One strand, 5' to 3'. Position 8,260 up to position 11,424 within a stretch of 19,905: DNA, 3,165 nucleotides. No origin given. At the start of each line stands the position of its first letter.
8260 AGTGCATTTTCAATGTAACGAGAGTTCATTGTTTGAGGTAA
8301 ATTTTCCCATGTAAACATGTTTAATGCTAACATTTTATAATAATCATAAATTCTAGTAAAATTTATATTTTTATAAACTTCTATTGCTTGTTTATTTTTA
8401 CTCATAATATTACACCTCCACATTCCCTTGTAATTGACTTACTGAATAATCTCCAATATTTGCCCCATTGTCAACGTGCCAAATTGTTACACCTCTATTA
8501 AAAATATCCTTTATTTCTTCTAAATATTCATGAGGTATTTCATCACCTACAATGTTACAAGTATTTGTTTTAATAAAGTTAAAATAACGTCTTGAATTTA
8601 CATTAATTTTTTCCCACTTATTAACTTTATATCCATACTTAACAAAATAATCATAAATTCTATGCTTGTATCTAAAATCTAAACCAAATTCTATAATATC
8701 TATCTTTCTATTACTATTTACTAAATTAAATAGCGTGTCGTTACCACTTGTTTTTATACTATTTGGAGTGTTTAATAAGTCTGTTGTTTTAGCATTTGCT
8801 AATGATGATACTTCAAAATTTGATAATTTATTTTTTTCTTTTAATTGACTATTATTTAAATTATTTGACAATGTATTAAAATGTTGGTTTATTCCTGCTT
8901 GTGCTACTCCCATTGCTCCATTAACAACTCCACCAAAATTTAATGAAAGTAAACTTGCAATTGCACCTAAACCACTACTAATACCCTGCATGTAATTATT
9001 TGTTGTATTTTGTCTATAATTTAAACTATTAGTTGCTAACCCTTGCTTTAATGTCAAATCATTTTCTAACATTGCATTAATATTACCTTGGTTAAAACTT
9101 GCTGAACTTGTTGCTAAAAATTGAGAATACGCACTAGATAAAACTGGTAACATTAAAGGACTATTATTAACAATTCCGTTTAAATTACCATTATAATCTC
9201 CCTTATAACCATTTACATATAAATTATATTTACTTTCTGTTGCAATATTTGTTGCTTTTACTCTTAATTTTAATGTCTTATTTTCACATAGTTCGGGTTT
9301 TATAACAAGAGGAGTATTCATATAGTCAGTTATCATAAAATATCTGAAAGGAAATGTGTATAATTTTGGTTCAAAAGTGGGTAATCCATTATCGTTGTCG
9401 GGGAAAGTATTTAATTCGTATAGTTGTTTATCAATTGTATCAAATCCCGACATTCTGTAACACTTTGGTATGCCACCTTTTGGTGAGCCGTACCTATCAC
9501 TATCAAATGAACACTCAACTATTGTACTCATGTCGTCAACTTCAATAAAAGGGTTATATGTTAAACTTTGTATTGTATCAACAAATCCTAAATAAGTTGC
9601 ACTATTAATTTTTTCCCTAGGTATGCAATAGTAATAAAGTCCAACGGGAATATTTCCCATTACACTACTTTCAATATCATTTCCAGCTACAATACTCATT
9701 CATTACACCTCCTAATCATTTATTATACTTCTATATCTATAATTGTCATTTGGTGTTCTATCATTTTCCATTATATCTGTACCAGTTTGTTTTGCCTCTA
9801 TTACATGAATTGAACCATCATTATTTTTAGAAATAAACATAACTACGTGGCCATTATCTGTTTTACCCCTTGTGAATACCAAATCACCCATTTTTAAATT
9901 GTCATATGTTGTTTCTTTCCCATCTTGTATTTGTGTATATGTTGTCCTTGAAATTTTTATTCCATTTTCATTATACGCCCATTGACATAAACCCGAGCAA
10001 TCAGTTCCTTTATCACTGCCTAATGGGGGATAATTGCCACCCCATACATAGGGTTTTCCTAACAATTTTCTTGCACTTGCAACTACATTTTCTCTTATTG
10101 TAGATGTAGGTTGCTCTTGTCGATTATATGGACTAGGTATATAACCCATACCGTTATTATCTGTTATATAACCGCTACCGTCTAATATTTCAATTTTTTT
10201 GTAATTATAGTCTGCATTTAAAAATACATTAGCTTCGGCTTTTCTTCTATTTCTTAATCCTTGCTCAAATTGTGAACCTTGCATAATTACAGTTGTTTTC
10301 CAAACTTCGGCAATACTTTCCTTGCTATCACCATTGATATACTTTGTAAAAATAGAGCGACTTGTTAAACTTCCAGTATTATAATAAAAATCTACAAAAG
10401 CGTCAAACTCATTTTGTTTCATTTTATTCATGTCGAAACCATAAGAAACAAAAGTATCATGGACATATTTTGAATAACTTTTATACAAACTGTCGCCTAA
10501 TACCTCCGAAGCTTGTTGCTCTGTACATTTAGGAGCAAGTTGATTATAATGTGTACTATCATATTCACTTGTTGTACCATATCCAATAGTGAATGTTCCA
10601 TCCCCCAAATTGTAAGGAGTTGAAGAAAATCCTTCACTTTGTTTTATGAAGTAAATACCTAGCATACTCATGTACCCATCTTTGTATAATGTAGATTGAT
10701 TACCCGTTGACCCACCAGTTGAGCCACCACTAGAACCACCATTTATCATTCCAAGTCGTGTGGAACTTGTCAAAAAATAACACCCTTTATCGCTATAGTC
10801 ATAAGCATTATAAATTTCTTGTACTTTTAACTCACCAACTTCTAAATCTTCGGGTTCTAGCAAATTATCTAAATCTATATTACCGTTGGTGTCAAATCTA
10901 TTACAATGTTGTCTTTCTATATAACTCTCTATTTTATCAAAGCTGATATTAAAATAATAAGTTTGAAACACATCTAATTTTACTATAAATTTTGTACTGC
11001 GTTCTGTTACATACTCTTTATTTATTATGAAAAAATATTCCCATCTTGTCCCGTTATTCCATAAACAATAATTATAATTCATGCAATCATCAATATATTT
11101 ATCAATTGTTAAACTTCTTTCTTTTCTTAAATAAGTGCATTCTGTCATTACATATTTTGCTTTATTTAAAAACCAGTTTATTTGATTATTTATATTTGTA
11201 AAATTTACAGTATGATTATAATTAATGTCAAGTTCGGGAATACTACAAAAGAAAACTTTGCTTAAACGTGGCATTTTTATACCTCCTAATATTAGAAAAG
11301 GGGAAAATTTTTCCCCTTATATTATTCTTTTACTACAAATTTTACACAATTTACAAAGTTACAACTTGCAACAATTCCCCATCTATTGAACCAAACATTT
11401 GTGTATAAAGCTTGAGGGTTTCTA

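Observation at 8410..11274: Tail-knob (gp9-like) gene split by a dual peptidoglycan-hydrolase module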

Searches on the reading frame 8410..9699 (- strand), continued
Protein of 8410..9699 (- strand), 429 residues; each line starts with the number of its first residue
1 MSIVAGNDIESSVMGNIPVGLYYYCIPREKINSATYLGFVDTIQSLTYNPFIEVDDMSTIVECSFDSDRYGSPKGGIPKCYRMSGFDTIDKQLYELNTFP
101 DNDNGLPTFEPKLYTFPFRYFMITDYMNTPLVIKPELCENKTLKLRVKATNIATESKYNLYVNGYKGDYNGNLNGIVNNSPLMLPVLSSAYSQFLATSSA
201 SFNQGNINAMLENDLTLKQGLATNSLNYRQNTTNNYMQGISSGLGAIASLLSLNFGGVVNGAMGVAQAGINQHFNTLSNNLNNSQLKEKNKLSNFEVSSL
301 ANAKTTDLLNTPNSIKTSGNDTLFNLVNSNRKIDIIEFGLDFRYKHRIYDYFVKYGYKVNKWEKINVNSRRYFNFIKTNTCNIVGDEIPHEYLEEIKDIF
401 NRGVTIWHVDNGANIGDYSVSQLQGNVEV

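Call 36: get_annotated_region(hit=H92, flank=3500)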
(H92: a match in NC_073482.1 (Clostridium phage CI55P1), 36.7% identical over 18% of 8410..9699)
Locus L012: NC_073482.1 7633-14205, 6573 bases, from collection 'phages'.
description: Clostridium phage CI55P1, complete genome.
organism: Clostridium phage CI55P1 (NCBI taxid 2968677)
taxonomy: Viruses; Duplodnaviria; Heunggongvirae; Uroviricota; Caudoviricetes
host: Clostridium_AQ sp003481775 DA55; source: municipal sewage; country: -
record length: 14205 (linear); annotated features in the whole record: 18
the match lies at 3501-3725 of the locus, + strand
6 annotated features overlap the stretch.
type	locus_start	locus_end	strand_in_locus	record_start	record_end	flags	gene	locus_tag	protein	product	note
CDS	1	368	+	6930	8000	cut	-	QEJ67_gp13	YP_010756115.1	morphogenesis protein 1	-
CDS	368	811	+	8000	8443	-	-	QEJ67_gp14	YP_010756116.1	hypothetical protein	-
CDS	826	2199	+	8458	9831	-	-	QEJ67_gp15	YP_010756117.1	major capsid protein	-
CDS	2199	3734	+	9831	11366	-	-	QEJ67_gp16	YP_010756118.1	tail knob protein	tail knob protein gp9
CDS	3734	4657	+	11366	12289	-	-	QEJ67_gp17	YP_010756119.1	portal protein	-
CDS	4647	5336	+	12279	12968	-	-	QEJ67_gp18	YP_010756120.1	hypothetical protein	-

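Call 59: predict_structure(alignment_id=A5)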
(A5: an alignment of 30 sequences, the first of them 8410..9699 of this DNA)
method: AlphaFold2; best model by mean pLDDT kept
length: 429 residues; sequences in the alignment: 30
mean_pLDDT: 52.1   pTM: 0.37
mean pLDDT of the five models: 52.1, 51.5, 50.4, 49.3, 44.8
residues with pLDDT >= 90: 0; 70-90: 63; 50-70: 171; < 50: 195
segments of 3 or more residues with pLDDT < 50: 1-28, 32-48, 73-76, 126-128, 153-156, 174-200, 306-325, 330-340, 347-388, 400-429
pLDDT, mean of each block of 10 residues (from residue 1): 35 33 45 41 39 61 55 49 62 75 54 62 56 71 75 54 74 39 31 41 59 70 72 63 53 53 57 69 72 64 48 38 48 42 52 41 38 39 45 53 43 36 33
secondary structure, 60 per line:
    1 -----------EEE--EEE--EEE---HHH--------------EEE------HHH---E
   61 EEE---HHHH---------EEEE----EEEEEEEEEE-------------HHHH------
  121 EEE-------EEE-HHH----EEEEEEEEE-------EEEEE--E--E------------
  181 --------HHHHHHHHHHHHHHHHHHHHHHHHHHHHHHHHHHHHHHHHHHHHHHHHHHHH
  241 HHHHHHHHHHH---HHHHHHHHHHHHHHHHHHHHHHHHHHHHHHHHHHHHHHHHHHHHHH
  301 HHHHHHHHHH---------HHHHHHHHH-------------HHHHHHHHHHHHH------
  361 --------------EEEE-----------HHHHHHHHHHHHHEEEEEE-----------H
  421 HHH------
elements in order: E12-14 E17-19 E22-24 E45-47 E60-63 H67-70 E80-83 E88-97 H111-114 E121-123 E131-133 E142-150 E158-162 H189-251 H255-310 H320-328 H342-354 E375-378 H390-402 E403-408 H420-423
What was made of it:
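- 8875..8991 (-): ORF2 aa 237-275: hydrophobic Gly/Ala-rich segment, the counterpart of the gp9 L loop / channel loop. The AlphaFold2 model puts long helices here, at low confidence (call 59).
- On phi29 gp9-type tail knob protein: The structural model there is of low confidence (call 59).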

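Call 66: fold_search(model_id=the predicted structure, library=pdb)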
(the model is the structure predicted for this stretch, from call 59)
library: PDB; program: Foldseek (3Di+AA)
matches with E <= 10: 271; with E <= 0.001: 0
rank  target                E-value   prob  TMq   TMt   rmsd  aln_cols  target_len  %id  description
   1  5fei_B                1.3e-02  0.87  0.20  0.17  36.1       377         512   19  Crystal structure of the bacteriophage phi29 tail knob protein gp9 truncation variant (released 2016-06-22)
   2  5fb4_A                1.7e-02  0.80  0.19  0.16  37.5       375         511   18  Crystal structure of the bacteriophage phi29 tail knob protein gp9 truncation variant (released 2016-06-22)
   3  7o3w_A                5.9e-02  0.80  0.16  0.27  15.5       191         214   14  Structural basis for VIPP1 oligomerization and maintenance of thylakoid membrane integrity (released 2021-06-30)
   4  7o3x_A                7.4e-02  0.69  0.16  0.28  15.9       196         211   14  Structural basis for VIPP1 oligomerization and maintenance of thylakoid membrane integrity (released 2021-06-30)
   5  8qbs                  1.4e-01  0.63  0.17  0.28  13.2       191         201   14  Cryo-EM structure of Vipp1-F197K/L200K helical filament with lattice 1 (Vipp1-F197K/L200K_L1) (released 2024-09-11)
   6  6zvr_DB               2.6e-01  0.96  0.21  0.49   9.1       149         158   15  C11 symmetry: Bacterial Vipp1 and PspA are members of the ancient ESCRT-III membrane-remodeling superfamily. (released 2021-08-04)
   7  4whe                  3.0e-01  0.99  0.19  0.51   4.9       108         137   13  Crystal structure of E. coli phage shock protein A (PspA 1-144) (released 2015-09-02)
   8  6zvr_CB               4.8e-01  0.69  0.19  0.33  13.5       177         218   12  C11 symmetry: Bacterial Vipp1 and PspA are members of the ancient ESCRT-III membrane-remodeling superfamily. (released 2021-08-04)
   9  6zvr_A                5.3e-01  0.66  0.21  0.34  12.2       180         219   13  C11 symmetry: Bacterial Vipp1 and PspA are members of the ancient ESCRT-III membrane-remodeling superfamily. (released 2021-08-04)
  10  8qbw                  5.7e-01  0.35  0.16  0.27  14.9       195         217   14  Cryo-EM structure of Vipp1-deltaH6_aa1-219 helical filament with lattice 3 (Vipp1-deltaH6_L3) (released 2024-09-11)
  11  8qbr                  7.1e-01  0.30  0.18  0.29  14.4       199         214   12  Cryo-EM structure of Vipp1 helical filament with lattice 1 (Vipp1_L1) (released 2024-09-18)
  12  7abk                  7.5e-01  0.66  0.19  0.38  20.8       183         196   11  Helical structure of PspA (released 2021-08-04)
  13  1jch_A                7.5e-01  0.54  0.17  0.16   9.2       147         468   11  Crystal Structure of Colicin E3 in Complex with its Immunity Protein (released 2001-11-30)
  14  8yfu_B                7.5e-01  0.18  0.14  0.11  28.1       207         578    8  Cryo EM structure of human phosphate channel XPR1 at intermediate state (released 2024-10-09)
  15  9ftl_a                7.9e-01  0.38  0.16  0.32  15.0       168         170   14  Asgard ESCRT-IIIB filament structure (released 2025-04-16)
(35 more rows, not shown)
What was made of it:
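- Its Foldseek hit to gp9 is weak (E 0.013) (calls 59, 66).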

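Call 76: find_related_loci(query=window:8410-9699:-, collection=genome_contigs, flank=10000)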
Query window:8410-9699:- (429 aa) in genome_contigs; peptide patterns used: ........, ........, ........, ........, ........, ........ (x = any residue, [..] = any of these).
25 stretches matched a pattern; 1 encode a relative of the query (tblastn E <= 1e-3); 1 distinct loci.
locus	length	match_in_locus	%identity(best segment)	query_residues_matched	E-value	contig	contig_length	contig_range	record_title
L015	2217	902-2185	50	1-424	1e-149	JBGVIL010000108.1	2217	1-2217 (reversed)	MAG: Bacilli bacterium isolate fecal_MAG_320 fecal_MAG_320_contig_0109, whole genome shotgun sequence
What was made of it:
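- Tried and rejected: Host identification through GTDB genome contigs: the only hit was one 2.2-kb contig binned with a faecal 'Bacilli bacterium' MAG at 50% identity, which is a weak hint only (call 76).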

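Call 77: find_encoding_contigs(protein=P0180, flank=10000, max_places=3)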
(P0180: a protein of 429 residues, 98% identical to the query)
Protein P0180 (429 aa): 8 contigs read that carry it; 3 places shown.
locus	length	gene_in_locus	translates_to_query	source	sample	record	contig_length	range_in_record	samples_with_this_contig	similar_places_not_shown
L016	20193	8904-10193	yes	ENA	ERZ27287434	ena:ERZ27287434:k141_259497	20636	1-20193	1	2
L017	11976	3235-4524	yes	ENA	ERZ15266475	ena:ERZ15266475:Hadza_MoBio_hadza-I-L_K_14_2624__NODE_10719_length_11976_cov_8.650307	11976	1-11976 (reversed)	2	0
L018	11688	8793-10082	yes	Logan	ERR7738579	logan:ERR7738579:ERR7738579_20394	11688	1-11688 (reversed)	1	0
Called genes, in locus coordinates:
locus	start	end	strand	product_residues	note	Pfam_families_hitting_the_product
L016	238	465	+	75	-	-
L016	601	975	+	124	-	-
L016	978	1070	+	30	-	-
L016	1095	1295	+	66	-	-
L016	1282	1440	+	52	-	-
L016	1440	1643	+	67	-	-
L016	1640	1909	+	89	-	-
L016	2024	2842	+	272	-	-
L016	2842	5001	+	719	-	PF03175:DNA_pol_B_2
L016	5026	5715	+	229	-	PF07508:Recombinase (weak)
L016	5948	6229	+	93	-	-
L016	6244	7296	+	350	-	PF25622:Phi29_MCP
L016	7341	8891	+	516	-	PF16838:Caud_tail_N (weak), PF00959:Phage_lysozyme, PF00877:NLPC_P60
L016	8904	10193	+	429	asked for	PF20934:phi29_gp9_C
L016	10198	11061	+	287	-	PF05352:Phage_connector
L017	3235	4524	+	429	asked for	PF20934:phi29_gp9_C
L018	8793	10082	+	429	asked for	PF20934:phi29_gp9_C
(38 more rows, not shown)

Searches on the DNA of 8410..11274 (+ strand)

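Call 10: search_dna_similar(query=window:8410-11274:+, collection=phages, mode=near, max_rows=20)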
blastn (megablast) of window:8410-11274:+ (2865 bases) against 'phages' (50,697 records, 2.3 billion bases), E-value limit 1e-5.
No match.
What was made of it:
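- Tried and rejected: Megablast against 50,697 phage records: no match for the region (call 10).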
